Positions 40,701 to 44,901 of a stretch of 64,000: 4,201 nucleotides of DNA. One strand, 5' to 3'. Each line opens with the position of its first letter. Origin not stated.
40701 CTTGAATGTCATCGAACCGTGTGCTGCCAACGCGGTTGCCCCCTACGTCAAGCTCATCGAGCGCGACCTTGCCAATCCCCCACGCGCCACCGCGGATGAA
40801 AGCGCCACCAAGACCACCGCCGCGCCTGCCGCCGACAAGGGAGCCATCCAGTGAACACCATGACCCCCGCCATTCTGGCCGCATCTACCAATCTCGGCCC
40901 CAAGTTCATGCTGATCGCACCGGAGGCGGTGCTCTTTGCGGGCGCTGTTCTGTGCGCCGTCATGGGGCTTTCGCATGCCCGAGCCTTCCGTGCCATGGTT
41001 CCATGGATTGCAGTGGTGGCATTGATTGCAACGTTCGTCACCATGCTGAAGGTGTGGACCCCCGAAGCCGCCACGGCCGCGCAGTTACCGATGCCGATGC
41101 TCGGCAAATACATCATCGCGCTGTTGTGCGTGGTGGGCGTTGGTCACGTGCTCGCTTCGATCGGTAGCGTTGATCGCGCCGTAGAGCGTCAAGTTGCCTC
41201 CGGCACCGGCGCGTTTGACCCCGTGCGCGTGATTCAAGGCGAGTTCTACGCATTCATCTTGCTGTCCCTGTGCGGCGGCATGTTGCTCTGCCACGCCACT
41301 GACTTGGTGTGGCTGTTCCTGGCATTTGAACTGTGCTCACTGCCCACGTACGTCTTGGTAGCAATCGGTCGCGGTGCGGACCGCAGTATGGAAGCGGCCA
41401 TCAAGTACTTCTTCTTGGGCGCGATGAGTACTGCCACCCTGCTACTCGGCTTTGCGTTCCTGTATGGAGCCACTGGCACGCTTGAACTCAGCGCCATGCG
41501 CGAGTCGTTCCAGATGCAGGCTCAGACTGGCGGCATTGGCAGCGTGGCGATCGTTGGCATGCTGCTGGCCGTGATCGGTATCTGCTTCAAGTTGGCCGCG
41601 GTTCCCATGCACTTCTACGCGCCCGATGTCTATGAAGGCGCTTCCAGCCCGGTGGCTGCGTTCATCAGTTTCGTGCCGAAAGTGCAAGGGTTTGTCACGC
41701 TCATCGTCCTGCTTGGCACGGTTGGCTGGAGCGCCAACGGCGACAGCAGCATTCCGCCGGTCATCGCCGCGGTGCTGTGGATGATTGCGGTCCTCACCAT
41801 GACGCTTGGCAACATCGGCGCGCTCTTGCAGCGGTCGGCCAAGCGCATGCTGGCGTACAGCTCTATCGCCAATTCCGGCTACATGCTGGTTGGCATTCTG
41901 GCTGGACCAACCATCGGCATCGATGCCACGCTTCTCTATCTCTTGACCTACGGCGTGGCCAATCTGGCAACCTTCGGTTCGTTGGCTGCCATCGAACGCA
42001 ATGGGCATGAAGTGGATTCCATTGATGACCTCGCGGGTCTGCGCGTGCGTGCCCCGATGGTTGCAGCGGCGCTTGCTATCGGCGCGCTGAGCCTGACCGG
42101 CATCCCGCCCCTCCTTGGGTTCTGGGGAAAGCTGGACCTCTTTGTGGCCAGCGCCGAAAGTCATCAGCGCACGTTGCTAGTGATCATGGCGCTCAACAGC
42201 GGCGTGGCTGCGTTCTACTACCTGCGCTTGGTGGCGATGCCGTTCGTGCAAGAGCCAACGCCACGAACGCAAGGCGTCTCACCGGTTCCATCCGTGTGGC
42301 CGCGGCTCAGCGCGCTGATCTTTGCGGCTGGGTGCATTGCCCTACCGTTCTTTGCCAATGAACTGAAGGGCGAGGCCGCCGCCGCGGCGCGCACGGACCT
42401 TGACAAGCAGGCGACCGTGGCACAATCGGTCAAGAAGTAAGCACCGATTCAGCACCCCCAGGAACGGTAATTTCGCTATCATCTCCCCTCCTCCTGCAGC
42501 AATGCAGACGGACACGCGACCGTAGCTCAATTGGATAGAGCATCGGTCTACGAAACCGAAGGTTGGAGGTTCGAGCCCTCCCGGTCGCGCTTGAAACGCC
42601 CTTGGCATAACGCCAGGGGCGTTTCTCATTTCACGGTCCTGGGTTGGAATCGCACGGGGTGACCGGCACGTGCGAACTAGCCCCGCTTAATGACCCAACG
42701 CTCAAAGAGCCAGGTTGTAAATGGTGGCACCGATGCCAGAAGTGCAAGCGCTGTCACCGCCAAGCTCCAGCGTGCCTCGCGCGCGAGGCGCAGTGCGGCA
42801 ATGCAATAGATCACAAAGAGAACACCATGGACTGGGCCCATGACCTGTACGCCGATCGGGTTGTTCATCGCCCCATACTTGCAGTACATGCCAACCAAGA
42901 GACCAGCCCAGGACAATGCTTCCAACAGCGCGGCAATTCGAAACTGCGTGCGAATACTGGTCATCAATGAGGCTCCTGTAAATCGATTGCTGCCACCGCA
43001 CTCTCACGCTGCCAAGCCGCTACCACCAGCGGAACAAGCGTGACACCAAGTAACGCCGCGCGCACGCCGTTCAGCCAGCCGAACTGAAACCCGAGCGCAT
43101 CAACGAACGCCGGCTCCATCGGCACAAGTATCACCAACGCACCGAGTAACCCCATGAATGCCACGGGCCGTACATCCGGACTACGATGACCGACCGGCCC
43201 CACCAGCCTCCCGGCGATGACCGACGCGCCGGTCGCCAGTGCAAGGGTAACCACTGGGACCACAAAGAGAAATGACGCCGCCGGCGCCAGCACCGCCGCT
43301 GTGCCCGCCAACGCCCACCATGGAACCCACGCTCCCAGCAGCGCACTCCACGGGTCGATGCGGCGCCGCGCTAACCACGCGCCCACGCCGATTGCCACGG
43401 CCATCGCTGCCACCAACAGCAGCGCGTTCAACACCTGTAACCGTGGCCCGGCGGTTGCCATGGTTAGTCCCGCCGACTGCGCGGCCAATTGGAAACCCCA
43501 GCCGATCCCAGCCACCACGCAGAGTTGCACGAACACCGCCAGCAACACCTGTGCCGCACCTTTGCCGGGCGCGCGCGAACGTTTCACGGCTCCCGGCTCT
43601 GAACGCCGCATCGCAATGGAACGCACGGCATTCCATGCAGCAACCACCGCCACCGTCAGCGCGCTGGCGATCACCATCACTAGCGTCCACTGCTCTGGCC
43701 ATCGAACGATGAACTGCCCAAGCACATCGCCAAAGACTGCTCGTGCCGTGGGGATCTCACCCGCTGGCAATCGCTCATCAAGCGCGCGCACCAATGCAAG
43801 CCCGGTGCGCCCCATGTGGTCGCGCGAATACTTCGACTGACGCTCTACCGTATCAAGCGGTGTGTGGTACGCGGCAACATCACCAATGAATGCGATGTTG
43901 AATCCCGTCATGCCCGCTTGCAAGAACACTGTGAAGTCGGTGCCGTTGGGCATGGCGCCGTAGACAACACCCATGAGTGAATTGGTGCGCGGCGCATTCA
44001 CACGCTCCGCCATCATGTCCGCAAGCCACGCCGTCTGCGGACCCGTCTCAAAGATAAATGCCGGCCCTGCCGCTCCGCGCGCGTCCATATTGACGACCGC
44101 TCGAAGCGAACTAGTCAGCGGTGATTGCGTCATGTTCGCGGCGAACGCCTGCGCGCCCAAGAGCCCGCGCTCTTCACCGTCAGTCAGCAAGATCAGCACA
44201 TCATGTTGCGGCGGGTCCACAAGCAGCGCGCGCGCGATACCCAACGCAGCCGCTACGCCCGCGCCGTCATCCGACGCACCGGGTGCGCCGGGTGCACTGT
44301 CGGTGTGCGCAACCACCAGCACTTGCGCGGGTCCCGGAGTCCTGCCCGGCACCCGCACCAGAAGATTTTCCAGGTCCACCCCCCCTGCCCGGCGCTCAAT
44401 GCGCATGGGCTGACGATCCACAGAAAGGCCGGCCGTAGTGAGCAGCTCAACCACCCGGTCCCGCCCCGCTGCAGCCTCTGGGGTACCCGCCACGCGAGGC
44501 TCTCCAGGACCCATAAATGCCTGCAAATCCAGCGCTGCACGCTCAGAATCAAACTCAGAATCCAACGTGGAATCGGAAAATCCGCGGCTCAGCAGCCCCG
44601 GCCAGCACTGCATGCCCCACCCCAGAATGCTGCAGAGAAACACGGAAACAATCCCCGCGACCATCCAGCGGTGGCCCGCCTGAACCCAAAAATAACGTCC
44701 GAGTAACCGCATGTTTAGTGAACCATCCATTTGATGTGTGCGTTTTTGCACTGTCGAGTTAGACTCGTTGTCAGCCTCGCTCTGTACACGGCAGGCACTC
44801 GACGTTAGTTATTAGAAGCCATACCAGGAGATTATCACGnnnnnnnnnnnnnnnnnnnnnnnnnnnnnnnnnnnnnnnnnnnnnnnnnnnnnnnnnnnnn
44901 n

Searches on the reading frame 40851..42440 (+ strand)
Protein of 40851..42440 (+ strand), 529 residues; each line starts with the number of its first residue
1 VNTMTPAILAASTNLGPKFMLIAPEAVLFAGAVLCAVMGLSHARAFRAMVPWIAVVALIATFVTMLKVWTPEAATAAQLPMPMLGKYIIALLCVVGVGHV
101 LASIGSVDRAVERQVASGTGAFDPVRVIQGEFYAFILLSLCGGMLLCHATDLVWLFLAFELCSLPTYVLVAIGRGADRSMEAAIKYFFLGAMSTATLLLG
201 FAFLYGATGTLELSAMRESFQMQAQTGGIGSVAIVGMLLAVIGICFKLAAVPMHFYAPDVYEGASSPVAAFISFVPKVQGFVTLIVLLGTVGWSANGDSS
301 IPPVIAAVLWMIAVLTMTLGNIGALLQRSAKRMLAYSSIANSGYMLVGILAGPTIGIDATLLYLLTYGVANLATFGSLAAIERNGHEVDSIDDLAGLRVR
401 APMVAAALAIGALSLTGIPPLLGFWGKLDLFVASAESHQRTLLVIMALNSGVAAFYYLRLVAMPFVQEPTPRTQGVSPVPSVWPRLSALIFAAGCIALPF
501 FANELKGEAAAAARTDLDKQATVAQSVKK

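Call 18: search_protein_families(library=pfam, proteins=[window:40851-42440:+], max_evalue=0.001)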
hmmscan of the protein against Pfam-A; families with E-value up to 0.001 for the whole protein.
window:40851-42440:+ (529 aa): 1 family
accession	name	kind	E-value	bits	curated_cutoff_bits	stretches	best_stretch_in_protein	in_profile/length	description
PF00361.26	Proton_antipo_M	-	2.3e-61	208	21.5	1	149-448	1-289/294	NADH:quinone oxidoreductase/Mrp antiporter, TM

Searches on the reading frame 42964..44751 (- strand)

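Call 18: search_protein_families(library=pfam, proteins=[window:42964-44751:-], max_evalue=0.001)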
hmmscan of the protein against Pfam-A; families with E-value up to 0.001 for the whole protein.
window:42964-44751:- (595 aa): 2 families
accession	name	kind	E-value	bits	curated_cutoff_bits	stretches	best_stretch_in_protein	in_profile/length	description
PF04389.22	Peptidase_M28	-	8.1e-40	137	21.3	1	129-320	1-192/193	Peptidase family M28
PF01546.33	Peptidase_M20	-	0.00015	22.2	24.6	1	156-209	30-85/206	Peptidase family M20/M25/M40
